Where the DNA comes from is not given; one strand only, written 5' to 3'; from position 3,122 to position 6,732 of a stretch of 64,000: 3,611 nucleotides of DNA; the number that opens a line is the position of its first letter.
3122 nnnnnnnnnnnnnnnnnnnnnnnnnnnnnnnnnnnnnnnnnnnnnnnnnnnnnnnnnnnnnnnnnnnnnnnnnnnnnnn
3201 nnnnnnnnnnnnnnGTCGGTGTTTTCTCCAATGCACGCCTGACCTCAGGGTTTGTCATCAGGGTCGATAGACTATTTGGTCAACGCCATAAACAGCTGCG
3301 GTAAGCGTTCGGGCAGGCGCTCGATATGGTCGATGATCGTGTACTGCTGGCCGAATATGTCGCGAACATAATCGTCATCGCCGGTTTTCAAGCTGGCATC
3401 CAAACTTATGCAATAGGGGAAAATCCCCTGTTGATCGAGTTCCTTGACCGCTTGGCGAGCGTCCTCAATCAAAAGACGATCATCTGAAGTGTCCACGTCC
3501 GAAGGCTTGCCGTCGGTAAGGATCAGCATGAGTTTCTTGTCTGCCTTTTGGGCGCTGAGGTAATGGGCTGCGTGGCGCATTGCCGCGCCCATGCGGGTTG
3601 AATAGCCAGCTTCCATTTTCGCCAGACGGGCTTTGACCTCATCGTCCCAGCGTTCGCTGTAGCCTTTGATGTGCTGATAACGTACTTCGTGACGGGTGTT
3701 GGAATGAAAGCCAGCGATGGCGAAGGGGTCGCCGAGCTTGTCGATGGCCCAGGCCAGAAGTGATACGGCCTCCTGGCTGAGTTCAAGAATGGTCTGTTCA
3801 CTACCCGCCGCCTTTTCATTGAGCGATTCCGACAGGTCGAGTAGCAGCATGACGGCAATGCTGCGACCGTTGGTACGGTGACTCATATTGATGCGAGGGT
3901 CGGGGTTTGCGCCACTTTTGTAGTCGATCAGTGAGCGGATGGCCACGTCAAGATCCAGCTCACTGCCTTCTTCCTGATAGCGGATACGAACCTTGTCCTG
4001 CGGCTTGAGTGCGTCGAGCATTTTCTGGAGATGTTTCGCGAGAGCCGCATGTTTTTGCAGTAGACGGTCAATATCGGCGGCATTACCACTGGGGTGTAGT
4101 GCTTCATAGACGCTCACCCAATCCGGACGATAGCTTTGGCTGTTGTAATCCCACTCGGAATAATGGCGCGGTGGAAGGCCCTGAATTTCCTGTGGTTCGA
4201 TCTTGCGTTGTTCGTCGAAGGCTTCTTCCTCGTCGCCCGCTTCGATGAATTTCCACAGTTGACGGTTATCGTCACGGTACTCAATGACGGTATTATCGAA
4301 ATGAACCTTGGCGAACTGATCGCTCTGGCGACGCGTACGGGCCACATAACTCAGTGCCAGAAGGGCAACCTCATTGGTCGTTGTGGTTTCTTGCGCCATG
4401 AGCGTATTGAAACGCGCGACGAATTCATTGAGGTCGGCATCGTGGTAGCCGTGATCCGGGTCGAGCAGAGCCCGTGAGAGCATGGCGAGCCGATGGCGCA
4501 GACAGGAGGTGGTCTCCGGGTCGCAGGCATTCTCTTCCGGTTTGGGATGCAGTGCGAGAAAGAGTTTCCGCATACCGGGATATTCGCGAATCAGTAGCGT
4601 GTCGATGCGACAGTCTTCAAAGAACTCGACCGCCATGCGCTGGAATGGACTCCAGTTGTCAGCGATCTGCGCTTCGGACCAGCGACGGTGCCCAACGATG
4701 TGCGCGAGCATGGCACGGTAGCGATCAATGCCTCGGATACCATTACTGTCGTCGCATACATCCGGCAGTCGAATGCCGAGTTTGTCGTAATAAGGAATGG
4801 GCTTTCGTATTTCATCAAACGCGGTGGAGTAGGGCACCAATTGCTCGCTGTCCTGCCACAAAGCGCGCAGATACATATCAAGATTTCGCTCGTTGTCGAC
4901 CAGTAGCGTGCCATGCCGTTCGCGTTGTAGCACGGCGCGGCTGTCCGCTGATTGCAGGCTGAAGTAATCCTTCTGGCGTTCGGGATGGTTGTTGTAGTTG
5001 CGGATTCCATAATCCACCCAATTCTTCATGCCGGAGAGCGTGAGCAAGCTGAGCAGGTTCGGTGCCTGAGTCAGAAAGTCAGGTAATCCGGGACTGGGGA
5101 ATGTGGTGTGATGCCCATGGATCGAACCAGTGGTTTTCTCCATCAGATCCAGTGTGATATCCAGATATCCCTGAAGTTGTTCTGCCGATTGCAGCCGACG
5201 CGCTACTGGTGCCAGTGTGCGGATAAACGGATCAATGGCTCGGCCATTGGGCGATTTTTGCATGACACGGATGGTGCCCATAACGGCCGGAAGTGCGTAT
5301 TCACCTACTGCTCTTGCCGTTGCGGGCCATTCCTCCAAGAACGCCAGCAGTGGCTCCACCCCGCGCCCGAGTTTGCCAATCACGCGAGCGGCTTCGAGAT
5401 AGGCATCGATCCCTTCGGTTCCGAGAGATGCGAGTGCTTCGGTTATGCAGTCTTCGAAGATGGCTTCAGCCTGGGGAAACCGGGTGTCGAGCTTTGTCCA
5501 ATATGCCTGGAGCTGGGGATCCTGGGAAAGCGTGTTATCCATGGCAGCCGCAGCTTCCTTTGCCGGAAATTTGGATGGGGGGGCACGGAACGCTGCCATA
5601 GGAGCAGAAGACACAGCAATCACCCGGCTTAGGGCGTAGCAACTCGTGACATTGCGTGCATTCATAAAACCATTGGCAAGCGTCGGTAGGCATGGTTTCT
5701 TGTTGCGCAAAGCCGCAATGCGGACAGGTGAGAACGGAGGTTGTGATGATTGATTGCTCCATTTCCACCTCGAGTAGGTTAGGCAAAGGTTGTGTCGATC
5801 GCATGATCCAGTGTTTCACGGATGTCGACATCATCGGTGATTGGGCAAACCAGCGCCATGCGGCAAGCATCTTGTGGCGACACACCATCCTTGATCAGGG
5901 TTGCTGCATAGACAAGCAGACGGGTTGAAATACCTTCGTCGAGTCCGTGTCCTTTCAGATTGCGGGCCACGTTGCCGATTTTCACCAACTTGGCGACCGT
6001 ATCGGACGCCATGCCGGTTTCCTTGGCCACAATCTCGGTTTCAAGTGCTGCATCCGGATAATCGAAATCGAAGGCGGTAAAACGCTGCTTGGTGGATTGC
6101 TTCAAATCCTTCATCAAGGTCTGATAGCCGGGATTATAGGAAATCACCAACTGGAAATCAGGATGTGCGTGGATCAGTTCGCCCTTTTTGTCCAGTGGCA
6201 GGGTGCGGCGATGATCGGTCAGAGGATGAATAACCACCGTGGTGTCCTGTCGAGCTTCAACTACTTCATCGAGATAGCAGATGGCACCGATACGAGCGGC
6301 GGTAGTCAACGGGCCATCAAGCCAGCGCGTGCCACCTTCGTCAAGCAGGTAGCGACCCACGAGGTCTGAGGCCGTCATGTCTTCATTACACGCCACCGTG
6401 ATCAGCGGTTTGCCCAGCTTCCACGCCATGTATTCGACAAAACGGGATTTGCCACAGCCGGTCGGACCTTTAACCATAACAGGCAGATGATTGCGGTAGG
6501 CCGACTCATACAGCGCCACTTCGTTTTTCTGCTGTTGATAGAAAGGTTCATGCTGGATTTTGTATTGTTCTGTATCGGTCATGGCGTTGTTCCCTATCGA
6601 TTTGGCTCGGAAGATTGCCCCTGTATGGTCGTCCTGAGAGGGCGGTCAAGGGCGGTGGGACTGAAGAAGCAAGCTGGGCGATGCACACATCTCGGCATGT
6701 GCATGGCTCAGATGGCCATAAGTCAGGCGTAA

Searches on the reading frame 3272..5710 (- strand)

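Call 59: search_protein_families(library=pfam, proteins=[window:3272-5710:-], max_evalue=0.00001)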
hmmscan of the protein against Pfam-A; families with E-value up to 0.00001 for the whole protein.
window:3272-5710:- (812 aa): 2 families
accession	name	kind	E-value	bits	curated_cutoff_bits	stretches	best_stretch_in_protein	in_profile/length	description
PF00092.34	VWA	-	1.4e-10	42.1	23.8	1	620-775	2-140/174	von Willebrand factor type A domain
PF13519.12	VWA_2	-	4.4e-06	27.7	27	0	620-735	1-107/107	von Willebrand factor type A domain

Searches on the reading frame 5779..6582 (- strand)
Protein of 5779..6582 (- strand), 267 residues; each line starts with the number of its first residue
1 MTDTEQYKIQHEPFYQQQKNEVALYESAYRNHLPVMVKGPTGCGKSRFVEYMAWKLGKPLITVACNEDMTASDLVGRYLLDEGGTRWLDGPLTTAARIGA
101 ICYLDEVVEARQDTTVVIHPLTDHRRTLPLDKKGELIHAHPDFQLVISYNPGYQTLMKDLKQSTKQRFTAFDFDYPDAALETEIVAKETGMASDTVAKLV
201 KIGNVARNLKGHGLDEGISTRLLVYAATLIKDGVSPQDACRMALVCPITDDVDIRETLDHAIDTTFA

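Call 59: search_protein_families(library=pfam, proteins=[window:5779-6582:-], max_evalue=0.00001)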
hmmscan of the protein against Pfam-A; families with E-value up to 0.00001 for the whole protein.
window:5779-6582:- (267 aa): 3 families
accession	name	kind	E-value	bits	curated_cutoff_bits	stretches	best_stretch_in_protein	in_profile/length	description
PF08406.16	CbbQ_C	-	2.8e-33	114.4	20.6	1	181-264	1-84/85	CbbQ/NirQ/NorQ C-terminal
PF07728.20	AAA_5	-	4.2e-33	114.7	22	1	34-168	1-139/139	AAA domain (dynein-related subfamily)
PF12774.13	AAA_6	-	2.1e-06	27.4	25.2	0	27-73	27-73/327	Hydrolytic ATP binding site of dynein motor region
